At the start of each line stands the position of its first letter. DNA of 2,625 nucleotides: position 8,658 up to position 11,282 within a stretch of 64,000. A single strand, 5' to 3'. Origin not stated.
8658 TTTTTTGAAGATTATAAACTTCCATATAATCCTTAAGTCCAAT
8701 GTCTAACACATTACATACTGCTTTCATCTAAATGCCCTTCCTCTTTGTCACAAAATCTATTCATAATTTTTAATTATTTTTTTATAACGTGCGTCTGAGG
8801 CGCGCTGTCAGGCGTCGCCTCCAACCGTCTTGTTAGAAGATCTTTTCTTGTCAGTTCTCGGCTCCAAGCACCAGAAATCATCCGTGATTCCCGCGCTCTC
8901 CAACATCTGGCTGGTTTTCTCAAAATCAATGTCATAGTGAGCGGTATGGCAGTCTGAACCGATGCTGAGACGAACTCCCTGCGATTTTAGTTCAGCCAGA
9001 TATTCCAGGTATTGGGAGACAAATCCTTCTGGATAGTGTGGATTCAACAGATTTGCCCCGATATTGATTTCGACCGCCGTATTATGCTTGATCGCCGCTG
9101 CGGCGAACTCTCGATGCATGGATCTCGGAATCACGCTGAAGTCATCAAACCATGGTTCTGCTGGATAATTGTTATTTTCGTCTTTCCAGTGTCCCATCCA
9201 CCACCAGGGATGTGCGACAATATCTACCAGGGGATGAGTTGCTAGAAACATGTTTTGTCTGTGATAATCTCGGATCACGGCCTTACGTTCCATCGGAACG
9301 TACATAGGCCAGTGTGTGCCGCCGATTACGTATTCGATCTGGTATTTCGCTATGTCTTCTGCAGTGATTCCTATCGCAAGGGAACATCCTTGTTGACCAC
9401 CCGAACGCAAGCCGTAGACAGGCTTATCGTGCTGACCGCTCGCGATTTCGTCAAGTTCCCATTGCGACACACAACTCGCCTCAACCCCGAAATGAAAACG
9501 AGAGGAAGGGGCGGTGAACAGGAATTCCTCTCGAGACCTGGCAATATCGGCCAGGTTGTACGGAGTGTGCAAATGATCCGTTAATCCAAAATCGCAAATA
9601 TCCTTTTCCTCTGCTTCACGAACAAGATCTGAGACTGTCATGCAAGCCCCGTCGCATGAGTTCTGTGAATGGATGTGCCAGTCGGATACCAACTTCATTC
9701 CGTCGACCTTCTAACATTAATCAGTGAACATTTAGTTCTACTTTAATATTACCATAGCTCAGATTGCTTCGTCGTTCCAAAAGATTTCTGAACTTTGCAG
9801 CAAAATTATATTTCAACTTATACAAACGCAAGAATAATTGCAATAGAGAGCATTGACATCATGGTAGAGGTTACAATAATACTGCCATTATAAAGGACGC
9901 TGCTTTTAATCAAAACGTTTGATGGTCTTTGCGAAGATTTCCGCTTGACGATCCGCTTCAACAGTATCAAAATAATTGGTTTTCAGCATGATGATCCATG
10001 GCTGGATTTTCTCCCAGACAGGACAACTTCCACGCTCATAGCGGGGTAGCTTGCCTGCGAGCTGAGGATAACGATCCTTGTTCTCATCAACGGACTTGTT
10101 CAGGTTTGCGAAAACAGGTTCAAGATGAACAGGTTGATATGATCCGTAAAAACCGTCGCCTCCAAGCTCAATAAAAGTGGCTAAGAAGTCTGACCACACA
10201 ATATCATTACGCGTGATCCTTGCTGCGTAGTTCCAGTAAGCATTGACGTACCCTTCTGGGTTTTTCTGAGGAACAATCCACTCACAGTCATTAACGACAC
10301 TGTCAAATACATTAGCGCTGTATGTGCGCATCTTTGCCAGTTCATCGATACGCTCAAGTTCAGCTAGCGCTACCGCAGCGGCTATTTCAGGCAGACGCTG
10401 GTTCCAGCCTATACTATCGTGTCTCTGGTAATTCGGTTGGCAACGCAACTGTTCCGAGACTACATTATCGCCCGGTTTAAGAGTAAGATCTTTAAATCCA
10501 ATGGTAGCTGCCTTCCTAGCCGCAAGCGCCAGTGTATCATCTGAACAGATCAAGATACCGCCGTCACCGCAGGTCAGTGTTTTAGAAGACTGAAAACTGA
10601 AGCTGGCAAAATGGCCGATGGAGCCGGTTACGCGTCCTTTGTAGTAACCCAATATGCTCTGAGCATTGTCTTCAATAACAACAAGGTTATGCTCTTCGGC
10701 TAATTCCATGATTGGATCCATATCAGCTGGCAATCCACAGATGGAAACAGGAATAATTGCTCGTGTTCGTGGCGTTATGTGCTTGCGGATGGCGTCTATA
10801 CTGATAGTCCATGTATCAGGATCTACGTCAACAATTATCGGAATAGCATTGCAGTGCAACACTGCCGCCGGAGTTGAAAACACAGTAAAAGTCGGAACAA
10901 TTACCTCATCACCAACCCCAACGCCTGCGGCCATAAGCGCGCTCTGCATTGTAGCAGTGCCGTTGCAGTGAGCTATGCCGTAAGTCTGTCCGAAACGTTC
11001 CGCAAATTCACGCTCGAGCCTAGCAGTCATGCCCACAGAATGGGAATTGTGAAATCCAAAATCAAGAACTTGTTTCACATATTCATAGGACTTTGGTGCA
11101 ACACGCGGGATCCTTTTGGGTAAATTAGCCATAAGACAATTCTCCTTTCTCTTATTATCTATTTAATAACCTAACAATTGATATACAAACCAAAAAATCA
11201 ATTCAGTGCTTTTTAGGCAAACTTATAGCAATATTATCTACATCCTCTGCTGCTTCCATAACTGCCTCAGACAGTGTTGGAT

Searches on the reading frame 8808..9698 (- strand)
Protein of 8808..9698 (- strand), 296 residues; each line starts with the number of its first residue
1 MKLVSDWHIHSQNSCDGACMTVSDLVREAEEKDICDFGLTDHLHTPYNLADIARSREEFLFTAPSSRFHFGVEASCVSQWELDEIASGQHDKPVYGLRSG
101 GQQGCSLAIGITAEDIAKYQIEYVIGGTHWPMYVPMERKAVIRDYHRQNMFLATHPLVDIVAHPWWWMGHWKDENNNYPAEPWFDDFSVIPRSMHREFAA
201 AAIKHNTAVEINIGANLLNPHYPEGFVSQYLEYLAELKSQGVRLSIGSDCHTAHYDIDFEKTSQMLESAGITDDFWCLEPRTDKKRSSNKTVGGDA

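Call 87: search_protein_families(library=pfam, proteins=[window:8808-9698:-], max_evalue=0.001)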
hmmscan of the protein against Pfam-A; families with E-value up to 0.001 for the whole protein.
window:8808-9698:- (296 aa): 1 family
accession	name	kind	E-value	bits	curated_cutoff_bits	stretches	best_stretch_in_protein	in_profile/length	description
PF02811.25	PHP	-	2.5e-06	28.4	26.4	1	6-77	1-66/164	PHP domain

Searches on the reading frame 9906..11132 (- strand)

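Call 87: search_protein_families(library=pfam, proteins=[window:9906-11132:-], max_evalue=0.001)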
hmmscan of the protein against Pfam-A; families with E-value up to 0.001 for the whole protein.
window:9906-11132:- (408 aa): 3 families
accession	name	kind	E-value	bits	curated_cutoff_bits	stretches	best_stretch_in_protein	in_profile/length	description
PF01041.23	DegT_DnrJ_EryC1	-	1.6e-75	255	19.8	1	17-348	9-324/360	DegT/DnrJ/EryC1/StrS aminotransferase family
PF00155.27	Aminotran_1_2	-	0.00015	21.6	19.7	0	28-164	36-194/361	Aminotransferase class I and II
PF01212.27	Beta_elim_lyase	-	0.00066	19.5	27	0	36-212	34-227/288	Beta-eliminating lyase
